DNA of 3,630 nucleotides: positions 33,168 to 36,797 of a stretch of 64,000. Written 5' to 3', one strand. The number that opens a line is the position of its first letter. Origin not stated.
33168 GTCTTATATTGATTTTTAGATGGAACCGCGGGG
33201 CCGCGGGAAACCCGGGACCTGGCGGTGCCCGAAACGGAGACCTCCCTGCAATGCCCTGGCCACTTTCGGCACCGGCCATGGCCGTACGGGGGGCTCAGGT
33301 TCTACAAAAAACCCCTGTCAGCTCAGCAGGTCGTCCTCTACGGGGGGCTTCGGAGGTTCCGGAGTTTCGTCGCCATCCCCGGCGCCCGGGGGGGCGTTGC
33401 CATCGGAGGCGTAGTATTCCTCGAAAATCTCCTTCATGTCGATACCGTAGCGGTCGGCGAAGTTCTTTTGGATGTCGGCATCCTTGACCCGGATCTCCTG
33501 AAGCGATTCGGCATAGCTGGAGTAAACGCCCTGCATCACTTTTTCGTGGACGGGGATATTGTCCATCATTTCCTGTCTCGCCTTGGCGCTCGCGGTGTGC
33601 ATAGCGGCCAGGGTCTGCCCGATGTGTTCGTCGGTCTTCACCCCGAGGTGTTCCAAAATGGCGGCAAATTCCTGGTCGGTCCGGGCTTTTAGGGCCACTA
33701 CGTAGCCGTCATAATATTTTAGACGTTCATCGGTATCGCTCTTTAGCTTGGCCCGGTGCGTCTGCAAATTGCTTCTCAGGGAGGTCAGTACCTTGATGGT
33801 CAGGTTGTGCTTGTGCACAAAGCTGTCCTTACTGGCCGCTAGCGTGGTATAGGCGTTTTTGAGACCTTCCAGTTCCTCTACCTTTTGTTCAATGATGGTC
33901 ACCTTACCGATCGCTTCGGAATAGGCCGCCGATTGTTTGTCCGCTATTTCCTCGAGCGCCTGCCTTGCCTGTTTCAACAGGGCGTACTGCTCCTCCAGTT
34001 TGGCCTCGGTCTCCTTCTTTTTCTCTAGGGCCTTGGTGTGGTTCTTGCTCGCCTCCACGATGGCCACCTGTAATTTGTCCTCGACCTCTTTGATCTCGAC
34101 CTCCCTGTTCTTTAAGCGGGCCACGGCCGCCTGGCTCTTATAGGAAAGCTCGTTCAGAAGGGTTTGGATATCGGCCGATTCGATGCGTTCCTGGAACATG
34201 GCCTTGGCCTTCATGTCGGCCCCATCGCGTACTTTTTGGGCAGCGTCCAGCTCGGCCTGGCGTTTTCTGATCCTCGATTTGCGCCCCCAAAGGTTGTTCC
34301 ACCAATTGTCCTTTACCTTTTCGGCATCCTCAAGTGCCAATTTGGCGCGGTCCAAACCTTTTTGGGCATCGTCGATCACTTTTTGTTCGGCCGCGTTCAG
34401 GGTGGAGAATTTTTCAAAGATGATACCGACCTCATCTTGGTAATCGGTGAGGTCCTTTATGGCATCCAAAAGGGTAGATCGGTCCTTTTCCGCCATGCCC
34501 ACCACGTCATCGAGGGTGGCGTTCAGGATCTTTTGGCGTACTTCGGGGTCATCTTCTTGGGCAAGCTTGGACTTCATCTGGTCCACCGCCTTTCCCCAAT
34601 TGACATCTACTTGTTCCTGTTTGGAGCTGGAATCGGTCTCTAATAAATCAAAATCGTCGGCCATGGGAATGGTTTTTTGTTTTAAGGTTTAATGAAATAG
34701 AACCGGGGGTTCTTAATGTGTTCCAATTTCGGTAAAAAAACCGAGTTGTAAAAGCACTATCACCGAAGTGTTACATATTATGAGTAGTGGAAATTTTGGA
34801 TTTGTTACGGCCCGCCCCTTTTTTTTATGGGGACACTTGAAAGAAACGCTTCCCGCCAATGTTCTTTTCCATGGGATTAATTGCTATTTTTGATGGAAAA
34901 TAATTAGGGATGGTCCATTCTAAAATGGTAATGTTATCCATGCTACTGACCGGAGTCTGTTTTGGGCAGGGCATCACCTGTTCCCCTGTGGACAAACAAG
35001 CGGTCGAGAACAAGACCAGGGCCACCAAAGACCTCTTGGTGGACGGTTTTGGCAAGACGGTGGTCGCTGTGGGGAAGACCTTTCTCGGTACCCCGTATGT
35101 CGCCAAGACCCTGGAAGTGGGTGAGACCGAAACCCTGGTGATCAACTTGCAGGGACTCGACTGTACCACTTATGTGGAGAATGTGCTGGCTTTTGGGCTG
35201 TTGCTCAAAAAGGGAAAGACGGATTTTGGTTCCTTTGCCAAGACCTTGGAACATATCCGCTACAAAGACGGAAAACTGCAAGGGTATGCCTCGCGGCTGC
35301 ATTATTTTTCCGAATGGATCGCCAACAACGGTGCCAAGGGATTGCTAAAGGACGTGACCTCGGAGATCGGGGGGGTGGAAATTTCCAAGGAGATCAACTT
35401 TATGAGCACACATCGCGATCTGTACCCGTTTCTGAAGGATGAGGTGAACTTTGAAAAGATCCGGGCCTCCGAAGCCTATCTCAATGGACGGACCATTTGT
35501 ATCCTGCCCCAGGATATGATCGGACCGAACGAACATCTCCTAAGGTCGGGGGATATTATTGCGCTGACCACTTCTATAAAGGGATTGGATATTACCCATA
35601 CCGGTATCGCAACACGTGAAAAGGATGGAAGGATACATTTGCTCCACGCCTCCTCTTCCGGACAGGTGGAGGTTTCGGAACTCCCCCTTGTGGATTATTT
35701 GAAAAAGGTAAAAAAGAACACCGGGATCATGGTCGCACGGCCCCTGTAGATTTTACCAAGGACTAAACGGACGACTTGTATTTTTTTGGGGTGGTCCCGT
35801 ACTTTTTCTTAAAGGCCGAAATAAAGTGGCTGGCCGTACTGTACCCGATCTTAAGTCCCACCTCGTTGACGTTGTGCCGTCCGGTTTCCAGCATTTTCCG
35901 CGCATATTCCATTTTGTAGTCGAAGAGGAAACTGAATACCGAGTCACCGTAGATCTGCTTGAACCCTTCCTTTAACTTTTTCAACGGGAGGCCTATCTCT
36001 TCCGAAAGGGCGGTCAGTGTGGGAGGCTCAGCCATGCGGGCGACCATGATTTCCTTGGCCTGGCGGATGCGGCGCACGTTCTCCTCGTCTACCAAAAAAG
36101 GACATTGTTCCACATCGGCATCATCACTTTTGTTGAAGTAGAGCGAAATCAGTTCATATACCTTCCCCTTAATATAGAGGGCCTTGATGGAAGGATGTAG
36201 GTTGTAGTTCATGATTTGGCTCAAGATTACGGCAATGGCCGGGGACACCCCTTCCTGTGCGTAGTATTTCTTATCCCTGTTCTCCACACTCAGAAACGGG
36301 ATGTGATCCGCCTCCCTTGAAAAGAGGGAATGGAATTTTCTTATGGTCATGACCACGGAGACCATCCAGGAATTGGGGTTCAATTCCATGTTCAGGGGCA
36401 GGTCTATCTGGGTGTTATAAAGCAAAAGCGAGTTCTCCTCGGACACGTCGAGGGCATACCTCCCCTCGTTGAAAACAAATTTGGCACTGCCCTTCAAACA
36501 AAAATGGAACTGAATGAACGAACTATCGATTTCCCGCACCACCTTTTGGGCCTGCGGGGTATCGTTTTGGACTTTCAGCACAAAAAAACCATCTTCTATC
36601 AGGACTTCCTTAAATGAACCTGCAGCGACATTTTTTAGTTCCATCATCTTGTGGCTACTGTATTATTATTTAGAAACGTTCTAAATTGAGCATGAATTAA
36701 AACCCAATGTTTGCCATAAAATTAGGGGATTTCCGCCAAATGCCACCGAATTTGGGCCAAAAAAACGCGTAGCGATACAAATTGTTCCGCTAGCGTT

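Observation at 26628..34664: Six-gene AAA+ / coiled-coil / membrane-protein cluster with no recognisable family for five of six products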

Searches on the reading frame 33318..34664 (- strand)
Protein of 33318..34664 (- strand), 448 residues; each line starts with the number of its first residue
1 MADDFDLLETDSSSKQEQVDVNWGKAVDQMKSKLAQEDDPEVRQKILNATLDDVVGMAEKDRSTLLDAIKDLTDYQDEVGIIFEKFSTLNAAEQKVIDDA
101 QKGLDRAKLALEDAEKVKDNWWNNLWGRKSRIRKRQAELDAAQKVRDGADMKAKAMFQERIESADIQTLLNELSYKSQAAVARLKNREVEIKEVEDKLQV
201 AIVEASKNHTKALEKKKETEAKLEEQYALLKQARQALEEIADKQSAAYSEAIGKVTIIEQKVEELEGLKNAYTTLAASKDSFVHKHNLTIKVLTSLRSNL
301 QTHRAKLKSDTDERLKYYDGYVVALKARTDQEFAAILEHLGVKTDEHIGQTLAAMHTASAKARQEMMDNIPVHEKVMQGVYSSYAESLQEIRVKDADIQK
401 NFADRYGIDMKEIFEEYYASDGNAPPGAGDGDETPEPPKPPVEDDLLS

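Call 3: search_protein_families(library=pfam, proteins=[window:33318-34664:-], max_evalue=1)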
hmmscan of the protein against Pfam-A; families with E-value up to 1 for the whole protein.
window:33318-34664:- (448 aa): 1 family
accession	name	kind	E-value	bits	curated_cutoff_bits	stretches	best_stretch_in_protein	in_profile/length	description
PF01983.22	CofC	-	0.0042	16.7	22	1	26-101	9-90/217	Guanylyl transferase CofC like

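Call 4: search_protein_families(library=ncbifam, proteins=[window:33318-34664:-], max_evalue=1)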
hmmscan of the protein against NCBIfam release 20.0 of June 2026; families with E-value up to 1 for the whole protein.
window:33318-34664:- (448 aa): 1 family
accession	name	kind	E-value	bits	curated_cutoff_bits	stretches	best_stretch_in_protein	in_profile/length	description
TIGR02168.1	SMC_prok_B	equivalog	0.55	7.8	567.35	1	130-340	693-908/1181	chromosome segregation protein SMC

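Call 5: search_protein_families(library=padloc, proteins=[window:33318-34664:-], max_evalue=1)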
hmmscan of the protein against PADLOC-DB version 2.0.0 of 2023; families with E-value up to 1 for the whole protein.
window:33318-34664:- (448 aa): 2 families
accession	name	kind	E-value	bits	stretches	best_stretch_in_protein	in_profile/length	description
PDLC00553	JetC2|JetC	-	0.00028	16.9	1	90-332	835-1083/1361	DUF3584 domain; MukB-like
PDLC01775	Cas4c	-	0.016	13.4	1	304-396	36-128/131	-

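Call 7: search_protein_families(library=phrogs, proteins=[window:33318-34664:-], max_evalue=0.1)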
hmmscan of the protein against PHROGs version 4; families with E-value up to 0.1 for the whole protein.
window:33318-34664:- (448 aa): 3 families
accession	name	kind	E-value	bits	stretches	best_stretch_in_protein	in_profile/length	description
phrog_5237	-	unknown function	0.0075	17.4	0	380-433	36-93/127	-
phrog_4827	-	unknown function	0.018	16.6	1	250-309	7-65/96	-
phrog_21892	-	unknown function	0.099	14.2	0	121-174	31-84/92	-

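Call 20: search_solved_structures(query=A1, max_evalue=1)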
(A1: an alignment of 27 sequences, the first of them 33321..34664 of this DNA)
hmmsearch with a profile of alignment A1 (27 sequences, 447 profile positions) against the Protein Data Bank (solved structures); distinct sequences matched with E-value up to 1: 3.
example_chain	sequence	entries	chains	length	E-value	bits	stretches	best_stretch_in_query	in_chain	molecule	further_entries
7qiw_O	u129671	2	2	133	0.063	15.3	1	104-144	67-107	Ribosomal_L14e domain-containing protein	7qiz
9vtg_LT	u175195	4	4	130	0.075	15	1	103-144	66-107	60S ribosomal protein L14-1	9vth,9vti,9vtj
9h3g_AH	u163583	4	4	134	0.15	14.1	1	94-146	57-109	Large ribosomal subunit protein eL14y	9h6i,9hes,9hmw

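Call 29: find_homologous_proteins(query=window:33318-34664:-, max_evalue=0.001)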
Query window:33318-34664:- (448 aa): 1139 proteins with E <= 0.001 among 8000 candidates; the best 120 are listed.
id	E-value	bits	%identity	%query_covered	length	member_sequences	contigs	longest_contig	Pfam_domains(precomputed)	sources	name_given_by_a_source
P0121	1.2e-258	876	92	100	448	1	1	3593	-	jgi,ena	-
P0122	5.3e-256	867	91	100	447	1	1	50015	-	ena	-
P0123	1.1e-254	863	90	100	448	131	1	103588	-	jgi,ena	jgi:chromosome segregation ATPase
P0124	3.8e-254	861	90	100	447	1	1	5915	-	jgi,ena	-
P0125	4.1e-252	855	91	96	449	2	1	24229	-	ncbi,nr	ncbi:MAG: microtubule-binding protein [Flavobacteriaceae bacterium]|nr:microtubule-binding protein [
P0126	5.9e-252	854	90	100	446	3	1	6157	-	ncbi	-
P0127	1.1e-251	853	90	100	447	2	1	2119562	-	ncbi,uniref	ncbi:coiled-coil domain-containing protein [Spongiimicrobium salis]|uniref:coiled-coil domain-contai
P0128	1.3e-251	853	90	100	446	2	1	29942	-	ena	-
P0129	2.5e-251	852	88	100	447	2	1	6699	-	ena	-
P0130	1.1e-250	850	91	100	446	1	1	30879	-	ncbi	-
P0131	1.3e-250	850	91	100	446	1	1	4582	-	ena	-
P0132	4.0e-250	848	91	100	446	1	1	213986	-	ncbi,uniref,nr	ncbi:microtubule-binding protein [Patiriisocius hiemis]|uniref:Microtubule-binding protein n=1 Tax=P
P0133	5.0e-250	848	89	100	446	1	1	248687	-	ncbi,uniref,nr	ncbi:microtubule-binding protein [Muriicola sp. Z0-33]|uniref:microtubule-binding protein n=1 Tax=Mu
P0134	6.6e-250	847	90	100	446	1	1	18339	-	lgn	-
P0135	7.9e-250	847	90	100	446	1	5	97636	-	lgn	-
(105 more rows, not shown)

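Call 71: search_solved_structures(query=A10, max_evalue=5)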
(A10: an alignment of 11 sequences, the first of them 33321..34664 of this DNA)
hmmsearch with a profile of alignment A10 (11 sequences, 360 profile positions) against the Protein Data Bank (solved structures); distinct sequences matched with E-value up to 5: 23.
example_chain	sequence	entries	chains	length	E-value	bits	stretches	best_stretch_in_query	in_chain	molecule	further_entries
6zrk_D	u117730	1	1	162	0.021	17.2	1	21-114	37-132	Hemagglutinin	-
6v46_B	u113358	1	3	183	0.057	15.7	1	21-114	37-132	Hemagglutinin HA2 chain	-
7a9d_B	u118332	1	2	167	0.061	15.6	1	24-116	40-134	Hemagglutinin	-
5oi7_A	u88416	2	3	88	0.079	15.3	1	189-250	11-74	Centrosomal protein of 85 kDa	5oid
2hro_A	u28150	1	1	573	0.11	14.8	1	5-97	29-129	Phosphoenolpyruvate-protein phosphotransferase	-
6cf6_A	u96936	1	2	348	0.13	14.6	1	281-329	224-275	Tankyrase-1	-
3utm_A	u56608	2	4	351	0.13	14.5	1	281-329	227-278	Tankyrase-1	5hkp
9l7c_B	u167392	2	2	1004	0.26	13.6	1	188-247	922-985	GGDEF domain-containing protein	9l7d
9x25_B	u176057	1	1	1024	0.27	13.5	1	188-247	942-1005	GGDEF domain-containing protein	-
7pty_A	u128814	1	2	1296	0.39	13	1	130-186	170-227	Delta-latroinsectotoxin-Lt1a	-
7ock_L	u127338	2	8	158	0.51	12.6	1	75-133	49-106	SAM hydrolase | S-Adenosylmethionine lyase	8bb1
3loq_A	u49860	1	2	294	0.54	12.5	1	18-56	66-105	universal stress protein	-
6urq_A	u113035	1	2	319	0.59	12.4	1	283-329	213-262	Poly [ADP-ribose] polymerase tankyrase-1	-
5lef_C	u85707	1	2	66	0.8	12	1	133-188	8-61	Kinesin-like protein KIF20A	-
6yip_A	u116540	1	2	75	0.84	11.9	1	126-188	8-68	Kinesin-like protein KIF20A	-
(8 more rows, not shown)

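Call 99: predict_structure(alignment_id=A13)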
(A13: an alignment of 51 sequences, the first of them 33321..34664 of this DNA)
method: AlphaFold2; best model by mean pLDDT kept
length: 448 residues; sequences in the alignment: 51
mean_pLDDT: 65.6   pTM: 0.45
mean pLDDT of the five models: 65.6, 64.9, 61.7, 58.4, 55.4
residues with pLDDT >= 90: 47; 70-90: 187; 50-70: 90; < 50: 124
segments of 3 or more residues with pLDDT < 50: 1-21, 347-349, 351-392, 401-448
pLDDT, mean of each block of 10 residues (from residue 1): 29 29 53 54 51 56 65 73 70 88 91 85 80 89 89 84 80 85 81 81 83 89 93 90 87 91 88 81 75 73 73 71 61 52 49 42 38 35 41 48 41 37 29 31 35
secondary structure, 60 per line:
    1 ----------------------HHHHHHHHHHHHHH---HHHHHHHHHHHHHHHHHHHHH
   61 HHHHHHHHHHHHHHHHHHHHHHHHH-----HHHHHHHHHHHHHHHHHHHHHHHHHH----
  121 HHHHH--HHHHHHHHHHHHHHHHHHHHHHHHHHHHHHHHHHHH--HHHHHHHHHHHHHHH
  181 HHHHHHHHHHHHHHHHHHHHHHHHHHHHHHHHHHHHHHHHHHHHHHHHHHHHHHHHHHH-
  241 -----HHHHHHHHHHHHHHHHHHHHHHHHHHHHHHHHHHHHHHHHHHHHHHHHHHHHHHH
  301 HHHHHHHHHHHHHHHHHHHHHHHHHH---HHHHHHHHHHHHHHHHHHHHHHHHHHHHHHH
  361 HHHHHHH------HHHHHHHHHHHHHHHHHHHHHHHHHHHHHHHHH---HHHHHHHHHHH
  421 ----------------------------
elements in order: H23-36 H40-85 H91-116 H121-125 H128-163 H166-239 H246-326 H330-367 H374-406 H410-420
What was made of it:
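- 33318..34664 (-): P1: 448-aa acidic all-helical protein, the first gene, separated from the rest by a 168-nt spacer. It is the most conserved component. AF2 pLDDT is 65.6 overall and 80-93 for residues ~90-330 (call 99).
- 34266..34310 (-): P1 Trp-rich, basic tip D(N/T).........(S/A)(R/K)I, proposed to contact the membrane. It lies in the short loop between H91-116 and H128-163 of the model (call 99).
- Confident long helical hairpins with the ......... motif in a tip loop (call 99). The P1 model is only partly confident (pLDDT 65.6), and its most conserved C-terminal third is poorly modelled (call 99).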

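Call 102: fold_search(model_id=the predicted structure, library=pdb)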
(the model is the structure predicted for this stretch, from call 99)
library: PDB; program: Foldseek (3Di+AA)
matches with E <= 10: 682; with E <= 0.001: 0
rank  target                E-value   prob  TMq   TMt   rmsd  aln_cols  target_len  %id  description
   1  6r1j_D                8.7e-03  0.98  0.17  0.29  19.2       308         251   13  Structure of the soluble AhlC triple head mutant of the tripartite alpha-pore forming toxin, AHL, from Aeromonas hydro (released 2019-07-10)
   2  7zr1_C                1.0e-02  0.95  0.22  0.14  68.6       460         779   12  Chaetomium thermophilum Mre11-Rad50-Nbs1 complex bound to ATPyS (composite structure) (released 2023-01-11)
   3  9a69_B                1.2e-02  0.87  0.17  0.12  63.6       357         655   14  Integrative model of MCPB-MCPC by crosslinking MS and deep learning (released 2024-09-18)
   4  7n6g_3P               1.5e-02  0.89  0.18  0.20  55.9       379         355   14  C1 of central pair (released 2022-05-18)
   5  7n6g_3O               1.6e-02  0.82  0.17  0.20  55.0       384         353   14  C1 of central pair (released 2022-05-18)
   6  9a65_B                1.9e-02  0.97  0.25  0.19  63.9       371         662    9  Integrative model of YVAQ-MCPB by crosslinking MS and deep learning (released 2024-09-18)
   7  6r1j_J                1.9e-02  0.95  0.18  0.27  19.5       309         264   13  Structure of the soluble AhlC triple head mutant of the tripartite alpha-pore forming toxin, AHL, from Aeromonas hydro (released 2019-07-10)
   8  7p3r_A                2.0e-02  0.99  0.27  0.35  12.5       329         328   12  Helical structure of the toxin MakA from Vibrio cholera (released 2022-02-23)
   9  2ch7_B                2.7e-02  0.75  0.17  0.23  42.6       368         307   15  Crystal structure of the cytoplasmic domain of a bacterial chemoreceptor from Thermotoga maritima (released 2006-04-18)
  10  7a0g_HHH              2.7e-02  0.66  0.13  0.17  38.6       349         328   11  Structure of the SmhB pore of the tripartite alpha-pore forming toxin, Smh, from Serratia marcescens. (released 2021-03-31)
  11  6h2e_Q                3.0e-02  0.85  0.16  0.25  22.9       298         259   14  Structure of the soluble AhlC of the tripartite alpha-pore forming toxin, AHL, from Aeromonas hydrophila. (released 2019-07-10)
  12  7a0g_AAA              3.2e-02  0.63  0.13  0.17  38.5       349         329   11  Structure of the SmhB pore of the tripartite alpha-pore forming toxin, Smh, from Serratia marcescens. (released 2021-03-31)
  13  7a0g_EEE              3.7e-02  0.60  0.13  0.17  38.5       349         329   11  Structure of the SmhB pore of the tripartite alpha-pore forming toxin, Smh, from Serratia marcescens. (released 2021-03-31)
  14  6h2e_P                3.9e-02  0.92  0.18  0.29  17.9       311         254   13  Structure of the soluble AhlC of the tripartite alpha-pore forming toxin, AHL, from Aeromonas hydrophila. (released 2019-07-10)
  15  7sqc_1K               4.1e-02  0.38  0.12  0.15  59.5       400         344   12  Ciliary C1 central pair apparatus isolated from Chlamydomonas reinhardtii (released 2022-04-13)
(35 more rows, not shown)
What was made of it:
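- On ClyA-family alpha-pore-forming toxins: Family members recur among the best hits, but at E 0.009-0.13 and TM 0.13-0.29 (call 102).
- Closest known: ClyA-family alpha-helical pore-forming toxins. Same: They are elongated helical bundles with a hydrophobic element at one tip that engages membranes (call 102).
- Its weak fold neighbours include membrane-inserting ClyA-family bundles and F-BAR domains (call 102). The weak fold neighbours of P1 are dominated by ClyA-family pore-forming toxins: AhlC E 8.7e-3, then MakA, SmhB, AhlB, XaxB, NheA and ClyA (call 102).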

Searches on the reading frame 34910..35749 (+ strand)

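Call 15: search_protein_families(library=pfam, proteins=[window:34910-35749:+], max_evalue=0.01)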
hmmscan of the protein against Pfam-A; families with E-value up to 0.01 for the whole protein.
window:34910-35749:+ (279 aa): 1 family
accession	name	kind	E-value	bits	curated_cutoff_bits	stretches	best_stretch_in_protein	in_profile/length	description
PF07313.18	AmiA-like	-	2.5e-51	174.5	27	1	54-268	2-200/202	N-acetylmuramoyl-L-alanine amidase-like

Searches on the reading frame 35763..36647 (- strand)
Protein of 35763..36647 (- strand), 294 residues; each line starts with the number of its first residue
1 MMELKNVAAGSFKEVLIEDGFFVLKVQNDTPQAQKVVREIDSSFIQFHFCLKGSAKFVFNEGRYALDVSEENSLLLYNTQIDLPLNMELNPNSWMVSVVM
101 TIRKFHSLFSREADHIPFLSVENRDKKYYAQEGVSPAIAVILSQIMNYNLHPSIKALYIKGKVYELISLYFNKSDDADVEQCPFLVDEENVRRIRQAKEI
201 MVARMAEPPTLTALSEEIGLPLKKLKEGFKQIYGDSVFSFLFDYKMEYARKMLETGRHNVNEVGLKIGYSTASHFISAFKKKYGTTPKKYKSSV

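Call 15: search_protein_families(library=pfam, proteins=[window:35763-36647:-], max_evalue=0.01)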
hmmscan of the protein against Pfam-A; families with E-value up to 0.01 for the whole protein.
window:35763-36647:- (294 aa): 2 families
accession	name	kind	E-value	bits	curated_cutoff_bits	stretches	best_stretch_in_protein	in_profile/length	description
PF12833.13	HTH_18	-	1.2e-16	61.2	33.6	1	214-291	1-78/80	Helix-turn-helix domain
PF00165.29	HTH_AraC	-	7.8e-05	23.1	26.6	1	259-290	10-40/42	Bacterial regulatory helix-turn-helix proteins, AraC family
